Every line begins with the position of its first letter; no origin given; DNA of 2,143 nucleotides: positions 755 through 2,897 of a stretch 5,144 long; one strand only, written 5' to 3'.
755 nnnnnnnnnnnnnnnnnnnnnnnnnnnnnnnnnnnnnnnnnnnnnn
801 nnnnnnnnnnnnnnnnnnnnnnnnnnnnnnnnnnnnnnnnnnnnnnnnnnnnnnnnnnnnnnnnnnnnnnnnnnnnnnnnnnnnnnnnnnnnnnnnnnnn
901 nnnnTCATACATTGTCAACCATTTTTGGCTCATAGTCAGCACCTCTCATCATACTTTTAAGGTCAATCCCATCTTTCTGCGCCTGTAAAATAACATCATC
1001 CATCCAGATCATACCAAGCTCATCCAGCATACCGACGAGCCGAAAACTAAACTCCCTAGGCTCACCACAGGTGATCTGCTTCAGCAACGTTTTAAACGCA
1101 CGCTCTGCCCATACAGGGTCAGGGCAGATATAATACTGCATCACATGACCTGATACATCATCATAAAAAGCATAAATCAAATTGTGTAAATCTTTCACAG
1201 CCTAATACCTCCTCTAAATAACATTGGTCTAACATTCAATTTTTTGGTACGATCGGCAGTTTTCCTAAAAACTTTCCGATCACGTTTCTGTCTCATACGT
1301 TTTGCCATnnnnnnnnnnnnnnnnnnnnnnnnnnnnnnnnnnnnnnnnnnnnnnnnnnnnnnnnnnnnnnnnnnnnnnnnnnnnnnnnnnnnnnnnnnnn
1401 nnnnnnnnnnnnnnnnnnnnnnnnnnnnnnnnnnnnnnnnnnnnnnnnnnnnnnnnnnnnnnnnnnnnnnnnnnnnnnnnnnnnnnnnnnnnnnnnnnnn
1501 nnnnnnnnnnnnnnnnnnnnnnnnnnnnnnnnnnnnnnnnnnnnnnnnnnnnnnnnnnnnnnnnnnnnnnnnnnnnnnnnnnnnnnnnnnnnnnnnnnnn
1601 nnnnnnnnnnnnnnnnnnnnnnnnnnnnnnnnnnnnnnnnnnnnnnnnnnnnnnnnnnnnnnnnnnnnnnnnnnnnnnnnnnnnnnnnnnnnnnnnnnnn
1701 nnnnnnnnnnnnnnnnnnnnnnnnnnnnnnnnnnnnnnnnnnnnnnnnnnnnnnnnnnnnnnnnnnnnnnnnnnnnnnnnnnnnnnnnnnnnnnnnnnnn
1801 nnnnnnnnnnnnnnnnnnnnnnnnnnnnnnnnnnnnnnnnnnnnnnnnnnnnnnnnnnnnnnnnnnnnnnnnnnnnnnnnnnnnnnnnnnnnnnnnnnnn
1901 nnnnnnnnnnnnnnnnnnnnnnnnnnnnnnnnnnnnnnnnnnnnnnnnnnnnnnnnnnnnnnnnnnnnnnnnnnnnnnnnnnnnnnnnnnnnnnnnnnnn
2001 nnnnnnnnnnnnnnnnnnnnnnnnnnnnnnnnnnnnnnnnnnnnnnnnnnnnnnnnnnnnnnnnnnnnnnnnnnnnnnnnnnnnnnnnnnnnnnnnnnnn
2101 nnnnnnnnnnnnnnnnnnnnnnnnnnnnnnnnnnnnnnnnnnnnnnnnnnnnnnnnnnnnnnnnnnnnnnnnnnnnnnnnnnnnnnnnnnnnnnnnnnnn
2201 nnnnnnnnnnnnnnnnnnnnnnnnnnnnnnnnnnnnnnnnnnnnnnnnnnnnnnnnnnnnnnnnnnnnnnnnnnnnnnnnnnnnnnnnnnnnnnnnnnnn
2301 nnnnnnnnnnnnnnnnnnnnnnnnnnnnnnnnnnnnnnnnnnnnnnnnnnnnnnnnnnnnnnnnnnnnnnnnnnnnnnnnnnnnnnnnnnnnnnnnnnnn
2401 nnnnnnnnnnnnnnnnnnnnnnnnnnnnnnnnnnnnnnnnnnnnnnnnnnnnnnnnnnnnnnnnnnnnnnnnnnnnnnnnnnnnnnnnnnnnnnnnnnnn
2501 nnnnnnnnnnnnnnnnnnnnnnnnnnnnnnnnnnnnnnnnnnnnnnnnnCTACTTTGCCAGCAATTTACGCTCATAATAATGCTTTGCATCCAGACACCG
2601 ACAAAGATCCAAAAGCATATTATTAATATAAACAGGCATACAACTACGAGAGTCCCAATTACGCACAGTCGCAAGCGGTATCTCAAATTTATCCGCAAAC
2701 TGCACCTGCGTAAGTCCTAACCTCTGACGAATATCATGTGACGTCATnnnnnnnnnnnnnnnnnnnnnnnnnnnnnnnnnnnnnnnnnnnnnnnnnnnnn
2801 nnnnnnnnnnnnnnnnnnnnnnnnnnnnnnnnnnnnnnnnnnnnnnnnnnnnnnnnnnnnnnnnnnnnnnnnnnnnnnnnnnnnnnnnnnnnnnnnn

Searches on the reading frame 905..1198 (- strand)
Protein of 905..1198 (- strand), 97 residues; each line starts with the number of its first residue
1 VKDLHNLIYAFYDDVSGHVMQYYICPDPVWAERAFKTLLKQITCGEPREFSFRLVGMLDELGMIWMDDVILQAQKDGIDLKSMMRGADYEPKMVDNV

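Call 14: find_encoding_contigs(protein=window:905-1198:-, flank=6000, max_places=10)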
Protein window:905-1198:- (97 aa): 1 contig read that carries it; 1 place shown.
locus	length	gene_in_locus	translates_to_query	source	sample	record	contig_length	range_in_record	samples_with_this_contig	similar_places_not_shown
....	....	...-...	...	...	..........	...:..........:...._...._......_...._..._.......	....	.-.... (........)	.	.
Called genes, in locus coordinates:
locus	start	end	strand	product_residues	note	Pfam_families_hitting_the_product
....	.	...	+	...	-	?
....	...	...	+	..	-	-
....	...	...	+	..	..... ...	-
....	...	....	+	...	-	-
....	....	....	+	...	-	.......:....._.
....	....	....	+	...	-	-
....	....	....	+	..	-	-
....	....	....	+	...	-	?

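Call 17: find_homologous_proteins(query=window:905-1198:-)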
Query window:905-1198:- (97 aa): 26 proteins with E <= 0.001 among 26 candidates.
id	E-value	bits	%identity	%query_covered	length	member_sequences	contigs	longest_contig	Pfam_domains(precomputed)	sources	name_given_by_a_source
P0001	7.5e-60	217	98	100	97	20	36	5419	-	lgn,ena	-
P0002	5.7e-54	198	89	100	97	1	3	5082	-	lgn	-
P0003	1.2e-50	188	86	100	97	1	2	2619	-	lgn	-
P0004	1.5e-50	187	84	100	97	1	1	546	-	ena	-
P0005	1.1e-49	184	85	100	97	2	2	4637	-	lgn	-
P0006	4.0e-49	183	81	100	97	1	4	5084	-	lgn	-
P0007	6.8e-49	182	81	100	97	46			-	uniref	uniref:Replication initiator protein n=1 Tax=Dulem virus 137 TaxID=3145614 RepID=A0AAU8AZH3_9VIRU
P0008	6.7e-48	179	81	100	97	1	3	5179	-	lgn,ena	-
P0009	3.0e-47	177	80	100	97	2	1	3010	-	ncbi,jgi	-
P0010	4.3e-44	167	78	100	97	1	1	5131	PF20577.5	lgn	-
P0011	6.3e-36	140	66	100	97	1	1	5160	-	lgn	-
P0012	8.9e-36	140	67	100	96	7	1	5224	-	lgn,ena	-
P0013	9.8e-36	140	67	97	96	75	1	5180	-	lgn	-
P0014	2.5e-35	138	67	97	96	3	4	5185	-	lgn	-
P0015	4.4e-35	138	65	100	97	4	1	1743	-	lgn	-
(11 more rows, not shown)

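Call 18: find_encoding_contigs(protein=P0001, flank=6000, max_places=10)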
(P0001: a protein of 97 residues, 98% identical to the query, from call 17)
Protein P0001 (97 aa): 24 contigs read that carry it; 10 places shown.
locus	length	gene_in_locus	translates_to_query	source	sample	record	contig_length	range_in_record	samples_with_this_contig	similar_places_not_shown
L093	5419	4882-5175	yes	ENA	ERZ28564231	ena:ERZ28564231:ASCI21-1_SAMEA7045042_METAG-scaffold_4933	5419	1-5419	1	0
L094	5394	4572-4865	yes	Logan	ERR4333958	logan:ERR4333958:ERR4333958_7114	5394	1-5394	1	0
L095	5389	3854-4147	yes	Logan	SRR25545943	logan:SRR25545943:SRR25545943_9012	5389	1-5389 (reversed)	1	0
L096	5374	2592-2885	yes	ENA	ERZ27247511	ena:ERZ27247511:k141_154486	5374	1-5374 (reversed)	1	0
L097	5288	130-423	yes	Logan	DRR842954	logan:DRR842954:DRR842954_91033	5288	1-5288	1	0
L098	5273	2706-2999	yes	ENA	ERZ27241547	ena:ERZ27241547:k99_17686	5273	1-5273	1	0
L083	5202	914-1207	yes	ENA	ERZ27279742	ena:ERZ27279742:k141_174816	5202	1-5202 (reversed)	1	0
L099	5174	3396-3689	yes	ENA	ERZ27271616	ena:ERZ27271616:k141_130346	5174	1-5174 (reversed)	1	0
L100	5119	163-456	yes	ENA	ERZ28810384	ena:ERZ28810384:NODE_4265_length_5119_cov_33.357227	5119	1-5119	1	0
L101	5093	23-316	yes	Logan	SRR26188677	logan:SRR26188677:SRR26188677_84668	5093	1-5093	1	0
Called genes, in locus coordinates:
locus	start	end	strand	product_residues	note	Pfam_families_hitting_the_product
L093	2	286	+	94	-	?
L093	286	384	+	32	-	-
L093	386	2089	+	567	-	PF02305:Phage_F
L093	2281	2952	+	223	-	-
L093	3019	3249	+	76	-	-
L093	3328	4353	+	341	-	PF23343:REP_ORF2-G2P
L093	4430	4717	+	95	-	-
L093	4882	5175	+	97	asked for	-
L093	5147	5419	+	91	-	?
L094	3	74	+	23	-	?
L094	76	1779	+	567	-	PF02305:Phage_F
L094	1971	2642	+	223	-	-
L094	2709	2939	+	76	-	-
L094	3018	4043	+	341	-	PF23343:REP_ORF2-G2P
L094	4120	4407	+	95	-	-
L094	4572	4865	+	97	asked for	-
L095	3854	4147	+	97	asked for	-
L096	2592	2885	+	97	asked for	-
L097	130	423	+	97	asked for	-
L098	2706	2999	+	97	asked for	-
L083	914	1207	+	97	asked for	-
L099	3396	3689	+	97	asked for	-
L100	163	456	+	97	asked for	-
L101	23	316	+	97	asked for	-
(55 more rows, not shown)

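Call 19: find_encoding_contigs(protein=P0013, flank=6000, max_places=10)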
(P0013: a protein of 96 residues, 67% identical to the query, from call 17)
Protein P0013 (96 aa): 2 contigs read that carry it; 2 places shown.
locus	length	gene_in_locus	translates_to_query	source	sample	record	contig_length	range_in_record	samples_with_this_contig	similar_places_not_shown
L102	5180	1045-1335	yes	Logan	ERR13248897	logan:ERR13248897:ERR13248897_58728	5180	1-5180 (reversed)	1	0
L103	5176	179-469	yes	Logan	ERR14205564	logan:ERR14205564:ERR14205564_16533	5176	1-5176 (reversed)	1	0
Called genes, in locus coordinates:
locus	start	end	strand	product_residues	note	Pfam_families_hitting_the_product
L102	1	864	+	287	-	?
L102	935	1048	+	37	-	-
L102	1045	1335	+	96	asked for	-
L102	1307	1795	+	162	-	PF09675:Chlamy_scaf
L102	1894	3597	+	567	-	PF02305:Phage_F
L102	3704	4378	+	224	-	-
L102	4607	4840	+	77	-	-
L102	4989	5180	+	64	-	?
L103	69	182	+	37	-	-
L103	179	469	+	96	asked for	-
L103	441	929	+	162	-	PF09675:Chlamy_scaf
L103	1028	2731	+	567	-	PF02305:Phage_F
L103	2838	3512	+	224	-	-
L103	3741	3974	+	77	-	-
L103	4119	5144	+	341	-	PF23343:REP_ORF2-G2P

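Call 20: find_encoding_contigs(protein=P0006, flank=6000, max_places=10)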
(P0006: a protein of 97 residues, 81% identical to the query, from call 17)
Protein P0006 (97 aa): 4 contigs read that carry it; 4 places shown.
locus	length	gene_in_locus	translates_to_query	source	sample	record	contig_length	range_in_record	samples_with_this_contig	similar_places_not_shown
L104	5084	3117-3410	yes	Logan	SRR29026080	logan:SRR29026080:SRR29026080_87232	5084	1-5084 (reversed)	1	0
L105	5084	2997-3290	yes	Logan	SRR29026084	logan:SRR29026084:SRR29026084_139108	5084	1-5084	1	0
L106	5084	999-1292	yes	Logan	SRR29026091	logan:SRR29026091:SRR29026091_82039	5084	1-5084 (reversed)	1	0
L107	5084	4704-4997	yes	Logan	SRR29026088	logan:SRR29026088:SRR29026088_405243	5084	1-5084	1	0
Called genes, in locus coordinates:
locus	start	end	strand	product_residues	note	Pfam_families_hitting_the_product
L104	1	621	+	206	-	?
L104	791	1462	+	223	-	-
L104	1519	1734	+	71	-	-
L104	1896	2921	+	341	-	PF23343:REP_ORF2-G2P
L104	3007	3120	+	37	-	-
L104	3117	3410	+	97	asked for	-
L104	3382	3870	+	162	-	PF09675:Chlamy_scaf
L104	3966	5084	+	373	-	?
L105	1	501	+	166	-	?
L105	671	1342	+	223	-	-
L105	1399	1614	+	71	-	-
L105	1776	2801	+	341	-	PF23343:REP_ORF2-G2P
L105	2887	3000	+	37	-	-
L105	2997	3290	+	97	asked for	-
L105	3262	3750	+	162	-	PF09675:Chlamy_scaf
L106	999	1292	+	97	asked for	-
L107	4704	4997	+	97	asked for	-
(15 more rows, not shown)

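Call 30: search_protein_families(library=pfam, proteins=[window:905-1198:-], max_evalue=1)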
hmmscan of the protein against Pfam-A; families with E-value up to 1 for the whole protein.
window:905-1198:- (97 aa): 1 family
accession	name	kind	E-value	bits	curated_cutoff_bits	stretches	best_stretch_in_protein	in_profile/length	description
PF20577.3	Phage_ORF5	-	0.011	15.7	27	1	8-60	1-56/75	Phage ORF5 protein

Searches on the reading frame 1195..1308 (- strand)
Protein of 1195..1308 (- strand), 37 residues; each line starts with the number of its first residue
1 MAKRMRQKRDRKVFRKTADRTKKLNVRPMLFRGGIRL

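Call 8: find_encoding_contigs(protein=window:1195-1308:-, flank=6000, max_places=10)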
Protein window:1195-1308:- (37 aa): 24 contigs read that carry it; 10 places shown.
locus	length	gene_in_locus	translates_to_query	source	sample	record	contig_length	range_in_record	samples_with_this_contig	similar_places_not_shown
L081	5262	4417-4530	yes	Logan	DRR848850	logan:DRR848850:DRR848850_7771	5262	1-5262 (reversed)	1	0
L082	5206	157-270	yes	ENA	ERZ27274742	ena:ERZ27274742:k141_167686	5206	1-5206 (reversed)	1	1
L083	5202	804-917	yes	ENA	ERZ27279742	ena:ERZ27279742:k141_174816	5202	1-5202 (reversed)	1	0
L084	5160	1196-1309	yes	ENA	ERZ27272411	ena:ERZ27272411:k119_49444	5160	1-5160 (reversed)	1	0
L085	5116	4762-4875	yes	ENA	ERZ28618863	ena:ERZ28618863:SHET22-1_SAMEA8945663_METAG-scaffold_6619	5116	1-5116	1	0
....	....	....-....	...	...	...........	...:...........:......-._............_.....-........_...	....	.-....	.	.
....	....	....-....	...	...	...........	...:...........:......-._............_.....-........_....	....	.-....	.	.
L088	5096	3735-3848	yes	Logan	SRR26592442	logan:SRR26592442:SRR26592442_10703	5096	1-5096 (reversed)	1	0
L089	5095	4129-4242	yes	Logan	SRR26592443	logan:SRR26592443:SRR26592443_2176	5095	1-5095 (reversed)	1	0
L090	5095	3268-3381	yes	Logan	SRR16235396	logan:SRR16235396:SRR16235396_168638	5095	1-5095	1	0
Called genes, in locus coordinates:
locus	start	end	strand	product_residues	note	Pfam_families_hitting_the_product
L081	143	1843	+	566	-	PF02305:Phage_F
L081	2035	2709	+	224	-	-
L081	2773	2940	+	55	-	PF22147:AcrIC5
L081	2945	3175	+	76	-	-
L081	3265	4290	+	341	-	PF23343:REP_ORF2-G2P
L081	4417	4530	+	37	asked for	-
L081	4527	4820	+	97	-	-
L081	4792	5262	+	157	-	?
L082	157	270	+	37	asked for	-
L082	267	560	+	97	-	-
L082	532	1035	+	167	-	-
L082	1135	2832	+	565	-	PF02305:Phage_F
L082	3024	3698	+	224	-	-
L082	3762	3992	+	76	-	-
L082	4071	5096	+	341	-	PF23343:REP_ORF2-G2P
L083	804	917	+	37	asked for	-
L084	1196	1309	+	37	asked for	-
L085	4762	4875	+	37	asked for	-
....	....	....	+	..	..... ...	-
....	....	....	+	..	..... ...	-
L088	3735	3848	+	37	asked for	-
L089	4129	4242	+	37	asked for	-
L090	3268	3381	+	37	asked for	-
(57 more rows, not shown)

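Call 30: search_protein_families(library=pfam, proteins=[window:1195-1308:-], max_evalue=1)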
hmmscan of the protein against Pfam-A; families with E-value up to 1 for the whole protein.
window:1195-1308:- (37 aa): 0 families

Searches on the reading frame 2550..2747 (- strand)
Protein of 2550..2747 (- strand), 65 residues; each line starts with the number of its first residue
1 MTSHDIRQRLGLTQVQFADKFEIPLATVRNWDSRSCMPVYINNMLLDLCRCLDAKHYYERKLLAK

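Call 15: find_encoding_contigs(protein=window:2550-2747:-, flank=6000, max_places=10)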
Protein window:2550-2747:- (65 aa): 3 contigs read that carry it; 3 places shown.
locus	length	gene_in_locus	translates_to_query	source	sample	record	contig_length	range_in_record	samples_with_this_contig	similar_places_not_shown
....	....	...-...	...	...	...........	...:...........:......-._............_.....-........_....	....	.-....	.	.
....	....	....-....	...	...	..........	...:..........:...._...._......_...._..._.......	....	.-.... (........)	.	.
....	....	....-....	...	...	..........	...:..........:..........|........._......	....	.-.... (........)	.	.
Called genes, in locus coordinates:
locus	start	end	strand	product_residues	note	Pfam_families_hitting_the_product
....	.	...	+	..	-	?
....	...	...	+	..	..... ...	-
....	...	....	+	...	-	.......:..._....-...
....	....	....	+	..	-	-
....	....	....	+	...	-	-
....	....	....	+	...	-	-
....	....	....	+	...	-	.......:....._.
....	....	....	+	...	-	?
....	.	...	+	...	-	?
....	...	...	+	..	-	-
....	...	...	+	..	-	-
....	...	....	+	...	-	-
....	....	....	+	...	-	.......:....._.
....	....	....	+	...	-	-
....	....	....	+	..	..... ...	-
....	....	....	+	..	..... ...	-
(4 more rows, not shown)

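Call 30: search_protein_families(library=pfam, proteins=[window:2550-2747:-], max_evalue=1)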
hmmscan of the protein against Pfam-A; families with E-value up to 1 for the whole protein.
window:2550-2747:- (65 aa): 2 families
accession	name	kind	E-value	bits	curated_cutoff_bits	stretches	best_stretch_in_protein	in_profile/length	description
PF01381.28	HTH_3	-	0.0038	17.7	23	1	6-31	4-29/55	Helix-turn-helix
PF07022.19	Phage_CI_repr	-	0.024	15.4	22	1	8-38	8-39/65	Bacteriophage CI repressor helix-turn-helix domain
